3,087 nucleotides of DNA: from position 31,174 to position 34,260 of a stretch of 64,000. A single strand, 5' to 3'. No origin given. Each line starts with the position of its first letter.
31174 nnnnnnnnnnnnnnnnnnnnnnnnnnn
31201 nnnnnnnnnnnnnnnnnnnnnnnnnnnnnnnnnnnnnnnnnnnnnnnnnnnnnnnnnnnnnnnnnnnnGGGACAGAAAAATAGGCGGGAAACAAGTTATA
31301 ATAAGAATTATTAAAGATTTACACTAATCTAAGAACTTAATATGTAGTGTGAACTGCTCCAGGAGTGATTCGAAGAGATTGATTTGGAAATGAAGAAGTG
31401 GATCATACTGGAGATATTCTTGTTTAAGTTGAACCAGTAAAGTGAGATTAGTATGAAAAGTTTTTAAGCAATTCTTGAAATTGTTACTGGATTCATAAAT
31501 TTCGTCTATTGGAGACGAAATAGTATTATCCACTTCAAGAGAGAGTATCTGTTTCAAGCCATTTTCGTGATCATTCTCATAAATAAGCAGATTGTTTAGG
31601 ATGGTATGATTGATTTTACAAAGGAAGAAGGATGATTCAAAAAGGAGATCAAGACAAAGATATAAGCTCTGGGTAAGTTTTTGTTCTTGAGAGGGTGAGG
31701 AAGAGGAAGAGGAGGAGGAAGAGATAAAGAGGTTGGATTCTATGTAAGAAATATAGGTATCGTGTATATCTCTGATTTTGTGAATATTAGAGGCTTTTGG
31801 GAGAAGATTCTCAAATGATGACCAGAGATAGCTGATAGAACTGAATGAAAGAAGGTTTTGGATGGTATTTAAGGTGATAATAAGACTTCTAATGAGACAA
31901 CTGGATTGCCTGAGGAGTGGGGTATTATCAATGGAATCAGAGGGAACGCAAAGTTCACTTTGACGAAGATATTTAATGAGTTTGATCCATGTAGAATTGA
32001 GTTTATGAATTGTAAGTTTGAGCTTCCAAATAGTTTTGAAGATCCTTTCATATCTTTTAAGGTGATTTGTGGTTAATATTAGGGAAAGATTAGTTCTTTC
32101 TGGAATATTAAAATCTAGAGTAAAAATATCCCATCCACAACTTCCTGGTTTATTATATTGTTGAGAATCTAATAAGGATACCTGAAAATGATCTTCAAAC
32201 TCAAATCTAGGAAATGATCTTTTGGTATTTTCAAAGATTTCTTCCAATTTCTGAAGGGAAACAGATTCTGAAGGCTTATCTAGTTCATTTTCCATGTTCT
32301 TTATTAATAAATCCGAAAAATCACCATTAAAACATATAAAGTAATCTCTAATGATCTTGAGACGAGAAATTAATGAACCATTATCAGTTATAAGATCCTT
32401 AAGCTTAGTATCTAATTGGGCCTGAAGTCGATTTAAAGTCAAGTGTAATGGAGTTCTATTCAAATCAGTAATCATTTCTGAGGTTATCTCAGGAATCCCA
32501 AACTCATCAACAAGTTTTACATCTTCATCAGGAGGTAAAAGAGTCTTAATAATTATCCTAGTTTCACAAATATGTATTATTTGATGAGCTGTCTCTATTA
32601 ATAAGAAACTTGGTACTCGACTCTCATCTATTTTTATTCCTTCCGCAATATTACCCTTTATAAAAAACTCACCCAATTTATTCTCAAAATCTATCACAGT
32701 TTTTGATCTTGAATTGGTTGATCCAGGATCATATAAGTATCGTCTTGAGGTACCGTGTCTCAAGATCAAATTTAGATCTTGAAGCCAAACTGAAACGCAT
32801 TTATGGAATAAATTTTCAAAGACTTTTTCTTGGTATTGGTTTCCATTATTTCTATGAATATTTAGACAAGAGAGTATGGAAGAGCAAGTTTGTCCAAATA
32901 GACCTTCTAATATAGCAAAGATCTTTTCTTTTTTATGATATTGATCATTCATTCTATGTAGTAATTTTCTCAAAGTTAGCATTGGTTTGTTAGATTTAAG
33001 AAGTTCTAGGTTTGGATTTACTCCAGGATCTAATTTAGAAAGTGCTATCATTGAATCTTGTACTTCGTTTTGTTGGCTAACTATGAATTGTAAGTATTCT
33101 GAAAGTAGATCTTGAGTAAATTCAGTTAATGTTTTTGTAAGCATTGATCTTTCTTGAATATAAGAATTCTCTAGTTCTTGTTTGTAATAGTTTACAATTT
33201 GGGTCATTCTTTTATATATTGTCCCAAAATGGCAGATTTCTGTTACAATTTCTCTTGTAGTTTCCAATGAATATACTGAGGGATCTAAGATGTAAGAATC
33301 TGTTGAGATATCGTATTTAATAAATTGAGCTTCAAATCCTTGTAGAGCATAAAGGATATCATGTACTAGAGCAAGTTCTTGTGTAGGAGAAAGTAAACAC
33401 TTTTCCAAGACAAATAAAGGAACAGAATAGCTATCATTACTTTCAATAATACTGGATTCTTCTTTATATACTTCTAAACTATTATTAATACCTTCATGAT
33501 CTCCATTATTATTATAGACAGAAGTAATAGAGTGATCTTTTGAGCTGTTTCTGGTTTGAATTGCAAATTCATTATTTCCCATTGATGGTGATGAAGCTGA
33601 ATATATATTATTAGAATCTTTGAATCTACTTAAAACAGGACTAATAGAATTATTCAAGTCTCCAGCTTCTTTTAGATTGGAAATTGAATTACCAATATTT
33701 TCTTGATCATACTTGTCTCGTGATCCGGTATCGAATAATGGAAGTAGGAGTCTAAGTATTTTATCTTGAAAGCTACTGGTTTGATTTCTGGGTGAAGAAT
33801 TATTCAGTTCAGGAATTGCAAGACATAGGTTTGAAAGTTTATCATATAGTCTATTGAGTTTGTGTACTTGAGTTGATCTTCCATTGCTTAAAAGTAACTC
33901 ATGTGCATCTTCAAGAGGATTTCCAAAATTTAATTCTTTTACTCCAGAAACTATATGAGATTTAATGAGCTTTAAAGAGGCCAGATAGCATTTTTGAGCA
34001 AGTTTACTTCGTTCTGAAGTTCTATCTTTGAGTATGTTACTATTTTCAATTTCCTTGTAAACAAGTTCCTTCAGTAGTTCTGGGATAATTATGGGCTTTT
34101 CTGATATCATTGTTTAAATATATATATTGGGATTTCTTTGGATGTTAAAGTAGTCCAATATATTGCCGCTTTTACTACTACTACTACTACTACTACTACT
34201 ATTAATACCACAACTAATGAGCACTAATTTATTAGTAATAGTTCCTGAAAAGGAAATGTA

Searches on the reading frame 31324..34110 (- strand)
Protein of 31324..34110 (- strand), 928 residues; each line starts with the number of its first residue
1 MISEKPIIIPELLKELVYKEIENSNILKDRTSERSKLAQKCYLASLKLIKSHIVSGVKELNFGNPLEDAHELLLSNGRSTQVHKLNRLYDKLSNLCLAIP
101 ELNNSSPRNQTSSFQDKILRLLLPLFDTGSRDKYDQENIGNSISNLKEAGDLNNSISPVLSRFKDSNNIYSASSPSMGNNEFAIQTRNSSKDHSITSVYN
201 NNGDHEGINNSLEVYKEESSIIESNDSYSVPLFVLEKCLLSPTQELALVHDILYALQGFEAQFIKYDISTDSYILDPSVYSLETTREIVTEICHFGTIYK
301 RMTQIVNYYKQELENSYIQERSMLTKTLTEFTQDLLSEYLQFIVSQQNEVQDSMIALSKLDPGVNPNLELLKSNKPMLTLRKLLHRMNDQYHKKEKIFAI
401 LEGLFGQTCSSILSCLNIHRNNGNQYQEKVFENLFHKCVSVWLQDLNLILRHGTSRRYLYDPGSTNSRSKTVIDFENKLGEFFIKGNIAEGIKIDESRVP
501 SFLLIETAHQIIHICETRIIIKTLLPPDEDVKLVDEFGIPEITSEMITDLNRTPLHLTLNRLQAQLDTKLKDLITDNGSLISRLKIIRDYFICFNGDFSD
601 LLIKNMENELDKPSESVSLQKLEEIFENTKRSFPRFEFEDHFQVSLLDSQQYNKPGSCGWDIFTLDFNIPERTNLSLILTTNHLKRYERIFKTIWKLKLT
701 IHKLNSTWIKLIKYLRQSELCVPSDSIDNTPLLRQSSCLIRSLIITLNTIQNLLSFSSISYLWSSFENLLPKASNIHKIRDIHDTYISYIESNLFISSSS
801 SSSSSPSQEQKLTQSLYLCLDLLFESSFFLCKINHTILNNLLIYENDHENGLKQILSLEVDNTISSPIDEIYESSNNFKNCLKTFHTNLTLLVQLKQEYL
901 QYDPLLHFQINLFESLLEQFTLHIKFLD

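Call 23: search_protein_families(library=pfam, proteins=[window:31324-34110:-], max_evalue=0.01)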
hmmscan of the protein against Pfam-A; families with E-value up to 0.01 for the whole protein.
window:31324-34110:- (928 aa): 2 families
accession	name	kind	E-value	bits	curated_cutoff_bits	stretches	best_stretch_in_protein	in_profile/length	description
PF04130.18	GCP_C_terminal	-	4.1e-29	102.5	25.8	1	580-892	1-287/309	Gamma tubulin complex component C-terminal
PF17681.6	GCP_N_terminal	-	1.9e-22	80.6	29.4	1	249-534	1-250/297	Gamma tubulin complex component N-terminal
